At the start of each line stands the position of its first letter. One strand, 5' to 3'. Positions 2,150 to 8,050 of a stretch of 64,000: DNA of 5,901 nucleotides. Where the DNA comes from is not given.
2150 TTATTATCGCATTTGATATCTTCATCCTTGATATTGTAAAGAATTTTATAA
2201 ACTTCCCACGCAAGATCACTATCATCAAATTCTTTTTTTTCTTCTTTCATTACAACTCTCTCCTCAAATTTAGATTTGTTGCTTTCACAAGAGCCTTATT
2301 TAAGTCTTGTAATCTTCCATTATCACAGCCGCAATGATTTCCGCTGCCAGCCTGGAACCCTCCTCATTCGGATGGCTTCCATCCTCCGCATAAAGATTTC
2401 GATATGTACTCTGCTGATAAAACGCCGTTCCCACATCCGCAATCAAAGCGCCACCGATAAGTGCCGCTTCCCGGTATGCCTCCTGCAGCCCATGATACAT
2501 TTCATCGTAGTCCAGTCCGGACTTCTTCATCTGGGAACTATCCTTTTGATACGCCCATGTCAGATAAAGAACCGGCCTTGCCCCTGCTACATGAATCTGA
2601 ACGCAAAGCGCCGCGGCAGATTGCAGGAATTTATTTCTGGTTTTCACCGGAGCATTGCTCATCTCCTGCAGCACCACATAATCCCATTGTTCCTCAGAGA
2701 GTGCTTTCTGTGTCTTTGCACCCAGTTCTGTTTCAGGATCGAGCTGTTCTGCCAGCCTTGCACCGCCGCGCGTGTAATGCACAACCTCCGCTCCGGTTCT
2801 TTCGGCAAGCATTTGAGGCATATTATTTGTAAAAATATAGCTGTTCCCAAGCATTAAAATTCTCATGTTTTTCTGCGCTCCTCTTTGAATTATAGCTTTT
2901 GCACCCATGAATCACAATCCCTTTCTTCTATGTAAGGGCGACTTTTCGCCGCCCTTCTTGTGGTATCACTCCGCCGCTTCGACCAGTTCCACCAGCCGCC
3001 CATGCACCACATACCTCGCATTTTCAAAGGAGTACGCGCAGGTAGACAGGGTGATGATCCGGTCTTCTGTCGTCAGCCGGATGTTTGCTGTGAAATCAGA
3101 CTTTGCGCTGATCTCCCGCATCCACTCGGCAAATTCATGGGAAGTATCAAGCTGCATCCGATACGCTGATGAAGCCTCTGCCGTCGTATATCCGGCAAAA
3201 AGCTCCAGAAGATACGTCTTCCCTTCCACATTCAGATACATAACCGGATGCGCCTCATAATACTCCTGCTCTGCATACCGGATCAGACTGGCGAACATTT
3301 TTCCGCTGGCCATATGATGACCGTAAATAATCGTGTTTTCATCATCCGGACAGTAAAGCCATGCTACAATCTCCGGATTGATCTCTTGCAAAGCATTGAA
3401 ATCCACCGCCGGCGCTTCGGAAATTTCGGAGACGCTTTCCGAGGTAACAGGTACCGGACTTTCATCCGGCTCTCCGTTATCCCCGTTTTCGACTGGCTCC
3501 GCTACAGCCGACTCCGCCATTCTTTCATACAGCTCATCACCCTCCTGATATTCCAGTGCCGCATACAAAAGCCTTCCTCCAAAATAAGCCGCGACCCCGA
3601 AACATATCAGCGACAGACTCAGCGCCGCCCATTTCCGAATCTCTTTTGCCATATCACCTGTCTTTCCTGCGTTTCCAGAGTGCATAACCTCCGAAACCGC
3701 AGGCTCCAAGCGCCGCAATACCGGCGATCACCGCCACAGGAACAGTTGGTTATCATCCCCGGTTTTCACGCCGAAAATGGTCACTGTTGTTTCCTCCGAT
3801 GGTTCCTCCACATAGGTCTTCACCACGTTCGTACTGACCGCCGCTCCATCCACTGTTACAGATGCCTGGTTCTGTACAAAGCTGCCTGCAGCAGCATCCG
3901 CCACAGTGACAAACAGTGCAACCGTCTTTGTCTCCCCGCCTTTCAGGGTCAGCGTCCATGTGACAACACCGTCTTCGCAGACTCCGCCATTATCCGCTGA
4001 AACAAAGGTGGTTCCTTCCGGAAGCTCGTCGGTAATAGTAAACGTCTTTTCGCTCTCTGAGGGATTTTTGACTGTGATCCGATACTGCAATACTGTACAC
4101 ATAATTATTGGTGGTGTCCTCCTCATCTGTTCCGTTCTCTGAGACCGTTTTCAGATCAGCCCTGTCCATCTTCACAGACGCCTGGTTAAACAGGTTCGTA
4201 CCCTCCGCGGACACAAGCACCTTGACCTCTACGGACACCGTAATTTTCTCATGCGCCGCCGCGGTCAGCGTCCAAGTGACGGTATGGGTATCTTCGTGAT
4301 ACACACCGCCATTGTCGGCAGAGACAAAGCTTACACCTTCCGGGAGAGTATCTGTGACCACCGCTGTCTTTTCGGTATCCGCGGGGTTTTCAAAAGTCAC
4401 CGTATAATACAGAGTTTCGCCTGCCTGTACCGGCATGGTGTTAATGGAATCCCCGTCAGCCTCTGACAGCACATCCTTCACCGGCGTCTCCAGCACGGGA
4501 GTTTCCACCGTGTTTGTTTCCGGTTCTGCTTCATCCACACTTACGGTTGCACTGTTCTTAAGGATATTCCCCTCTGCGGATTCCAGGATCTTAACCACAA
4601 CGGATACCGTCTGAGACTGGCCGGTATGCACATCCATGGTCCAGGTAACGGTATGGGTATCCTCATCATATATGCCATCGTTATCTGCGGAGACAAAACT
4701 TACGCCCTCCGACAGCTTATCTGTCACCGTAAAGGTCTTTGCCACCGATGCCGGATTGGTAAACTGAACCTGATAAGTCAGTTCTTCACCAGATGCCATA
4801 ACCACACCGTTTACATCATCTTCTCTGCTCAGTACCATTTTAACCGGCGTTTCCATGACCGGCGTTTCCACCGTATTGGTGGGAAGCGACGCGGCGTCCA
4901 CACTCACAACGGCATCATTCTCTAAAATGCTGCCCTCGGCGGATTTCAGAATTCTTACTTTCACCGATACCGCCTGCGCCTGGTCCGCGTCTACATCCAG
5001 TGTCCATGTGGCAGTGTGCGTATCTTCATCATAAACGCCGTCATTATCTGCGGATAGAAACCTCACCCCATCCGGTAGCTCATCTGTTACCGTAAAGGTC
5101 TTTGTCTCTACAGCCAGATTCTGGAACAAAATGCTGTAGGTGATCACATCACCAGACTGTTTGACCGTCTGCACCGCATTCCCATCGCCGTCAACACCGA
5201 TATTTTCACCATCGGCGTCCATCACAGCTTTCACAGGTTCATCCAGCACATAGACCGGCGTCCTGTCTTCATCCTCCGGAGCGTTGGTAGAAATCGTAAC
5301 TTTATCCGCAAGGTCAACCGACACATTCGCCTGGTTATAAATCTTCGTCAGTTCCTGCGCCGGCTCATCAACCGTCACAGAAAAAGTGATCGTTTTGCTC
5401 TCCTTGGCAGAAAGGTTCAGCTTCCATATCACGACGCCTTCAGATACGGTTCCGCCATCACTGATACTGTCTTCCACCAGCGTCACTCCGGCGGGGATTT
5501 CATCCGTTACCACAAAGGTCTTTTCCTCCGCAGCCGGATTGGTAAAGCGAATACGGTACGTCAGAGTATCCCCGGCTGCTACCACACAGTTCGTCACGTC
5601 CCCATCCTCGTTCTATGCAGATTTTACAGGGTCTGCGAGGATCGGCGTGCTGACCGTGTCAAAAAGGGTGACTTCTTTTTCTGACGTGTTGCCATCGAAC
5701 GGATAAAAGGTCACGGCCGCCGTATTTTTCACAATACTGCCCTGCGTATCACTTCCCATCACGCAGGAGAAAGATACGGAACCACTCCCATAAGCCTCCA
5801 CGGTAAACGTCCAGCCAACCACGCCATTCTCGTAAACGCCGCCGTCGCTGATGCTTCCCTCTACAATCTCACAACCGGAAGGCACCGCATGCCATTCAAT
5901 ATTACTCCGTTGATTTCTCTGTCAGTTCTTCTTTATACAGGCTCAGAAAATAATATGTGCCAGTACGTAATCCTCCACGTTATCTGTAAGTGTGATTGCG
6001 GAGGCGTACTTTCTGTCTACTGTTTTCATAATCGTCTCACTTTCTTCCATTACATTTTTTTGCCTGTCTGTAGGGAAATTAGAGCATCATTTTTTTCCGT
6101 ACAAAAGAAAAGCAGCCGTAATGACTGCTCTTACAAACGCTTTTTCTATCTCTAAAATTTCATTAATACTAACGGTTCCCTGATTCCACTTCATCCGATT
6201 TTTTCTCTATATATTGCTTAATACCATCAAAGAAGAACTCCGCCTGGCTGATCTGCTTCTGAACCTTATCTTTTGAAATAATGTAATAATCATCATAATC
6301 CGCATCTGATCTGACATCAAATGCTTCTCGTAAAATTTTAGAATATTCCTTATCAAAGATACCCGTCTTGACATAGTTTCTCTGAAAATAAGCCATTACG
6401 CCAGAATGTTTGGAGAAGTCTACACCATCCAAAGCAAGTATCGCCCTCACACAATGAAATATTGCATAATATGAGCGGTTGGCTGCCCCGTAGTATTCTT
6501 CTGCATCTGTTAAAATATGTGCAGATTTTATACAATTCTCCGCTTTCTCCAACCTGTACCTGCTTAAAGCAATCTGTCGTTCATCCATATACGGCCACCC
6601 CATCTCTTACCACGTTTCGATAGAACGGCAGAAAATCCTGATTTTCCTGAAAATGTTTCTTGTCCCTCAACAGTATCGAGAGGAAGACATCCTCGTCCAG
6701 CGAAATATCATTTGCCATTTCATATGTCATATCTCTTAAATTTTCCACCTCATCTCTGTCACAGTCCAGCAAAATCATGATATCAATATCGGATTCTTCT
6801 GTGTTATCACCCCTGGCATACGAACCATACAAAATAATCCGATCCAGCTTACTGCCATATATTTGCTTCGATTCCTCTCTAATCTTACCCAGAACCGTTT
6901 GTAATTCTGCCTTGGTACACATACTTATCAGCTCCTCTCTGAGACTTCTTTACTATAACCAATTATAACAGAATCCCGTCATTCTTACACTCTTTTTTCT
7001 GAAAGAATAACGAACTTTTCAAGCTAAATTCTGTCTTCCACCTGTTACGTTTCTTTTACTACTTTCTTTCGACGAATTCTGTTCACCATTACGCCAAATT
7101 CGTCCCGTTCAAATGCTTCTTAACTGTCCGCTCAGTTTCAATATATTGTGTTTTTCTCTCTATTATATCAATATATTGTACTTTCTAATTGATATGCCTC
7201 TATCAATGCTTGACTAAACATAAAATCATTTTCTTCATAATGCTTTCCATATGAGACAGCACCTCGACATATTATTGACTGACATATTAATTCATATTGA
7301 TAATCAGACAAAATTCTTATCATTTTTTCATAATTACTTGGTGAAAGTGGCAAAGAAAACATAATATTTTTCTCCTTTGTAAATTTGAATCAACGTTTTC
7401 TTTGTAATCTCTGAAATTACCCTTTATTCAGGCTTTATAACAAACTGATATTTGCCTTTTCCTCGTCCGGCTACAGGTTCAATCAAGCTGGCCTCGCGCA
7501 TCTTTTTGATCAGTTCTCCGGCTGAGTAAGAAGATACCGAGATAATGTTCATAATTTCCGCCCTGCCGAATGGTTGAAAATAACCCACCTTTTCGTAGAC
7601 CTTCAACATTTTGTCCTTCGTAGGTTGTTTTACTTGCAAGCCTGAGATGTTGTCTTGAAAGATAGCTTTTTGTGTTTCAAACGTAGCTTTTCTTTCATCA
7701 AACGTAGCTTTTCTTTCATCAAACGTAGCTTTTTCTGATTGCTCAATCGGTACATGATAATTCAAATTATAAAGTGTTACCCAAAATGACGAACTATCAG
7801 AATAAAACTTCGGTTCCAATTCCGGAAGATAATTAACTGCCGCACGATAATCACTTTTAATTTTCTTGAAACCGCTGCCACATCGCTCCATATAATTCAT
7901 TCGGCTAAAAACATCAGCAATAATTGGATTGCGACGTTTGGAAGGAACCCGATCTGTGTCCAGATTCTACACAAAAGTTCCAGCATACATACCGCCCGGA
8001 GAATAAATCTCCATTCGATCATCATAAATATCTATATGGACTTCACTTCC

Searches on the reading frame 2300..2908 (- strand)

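Call 19: search_protein_families(library=pfam, proteins=[window:2300-2908:-], max_evalue=0.001)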
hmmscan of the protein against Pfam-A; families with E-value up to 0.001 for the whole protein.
window:2300-2908:- (202 aa): 3 families
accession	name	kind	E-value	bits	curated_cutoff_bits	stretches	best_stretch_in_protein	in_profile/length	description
PF16227.11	DUF4886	-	5.7e-13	48.9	26.7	1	64-191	72-207/242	Domain of unknown function (DUF4886)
PF13472.12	Lipase_GDSL_2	-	2.4e-07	31.9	32.9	1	27-187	20-178/178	GDSL-like Lipase/Acylhydrolase family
PF16822.11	ALGX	-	5.8e-06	26.6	26.5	0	128-199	66-133/268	SGNH hydrolase-like domain, acetyltransferase AlgX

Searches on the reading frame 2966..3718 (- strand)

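Call 19: search_protein_families(library=pfam, proteins=[window:2966-3718:-], max_evalue=0.001)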
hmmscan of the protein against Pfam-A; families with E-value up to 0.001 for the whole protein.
window:2966-3718:- (250 aa): 1 family
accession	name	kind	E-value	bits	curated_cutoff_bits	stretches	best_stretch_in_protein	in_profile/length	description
PF04203.18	Sortase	-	2.4e-09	37.5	26.6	1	126-243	37-125/125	Sortase domain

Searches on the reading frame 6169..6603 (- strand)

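Call 37: search_protein_families(library=pfam, proteins=[window:6169-6603:-], max_evalue=0.01)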
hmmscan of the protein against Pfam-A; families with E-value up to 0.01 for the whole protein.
window:6169-6603:- (144 aa): 1 family
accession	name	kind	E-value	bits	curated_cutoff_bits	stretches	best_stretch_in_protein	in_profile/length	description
PF05168.19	HEPN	-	3.2e-20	72.9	22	1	15-126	2-112/117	HEPN domain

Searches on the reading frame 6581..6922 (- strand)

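Call 37: search_protein_families(library=pfam, proteins=[window:6581-6922:-], max_evalue=0.01)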
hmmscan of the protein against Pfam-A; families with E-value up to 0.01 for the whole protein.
window:6581-6922:- (113 aa): 2 families
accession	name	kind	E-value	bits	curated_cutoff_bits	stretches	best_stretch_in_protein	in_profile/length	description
PF01909.29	NTP_transf_2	-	8.4e-13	49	21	1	13-95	3-83/93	Nucleotidyltransferase domain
PF18765.7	Polbeta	-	2.4e-10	40.9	26.9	1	25-93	12-78/93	Polymerase beta, Nucleotidyltransferase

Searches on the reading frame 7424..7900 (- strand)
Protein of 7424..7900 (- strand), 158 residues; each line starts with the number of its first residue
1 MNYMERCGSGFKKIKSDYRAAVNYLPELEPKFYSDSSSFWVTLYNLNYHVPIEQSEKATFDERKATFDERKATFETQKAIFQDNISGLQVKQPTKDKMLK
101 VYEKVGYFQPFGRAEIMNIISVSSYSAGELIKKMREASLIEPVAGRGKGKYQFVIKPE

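Call 37: search_protein_families(library=pfam, proteins=[window:7424-7900:-], max_evalue=0.01)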
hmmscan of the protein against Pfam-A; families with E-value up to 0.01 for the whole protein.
window:7424-7900:- (158 aa): 1 family
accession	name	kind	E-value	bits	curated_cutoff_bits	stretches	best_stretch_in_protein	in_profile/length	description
PF13749.12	HATPase_c_4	-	0.00045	20.6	26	1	1-43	51-89/89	Putative ATP-dependent DNA helicase recG C-terminal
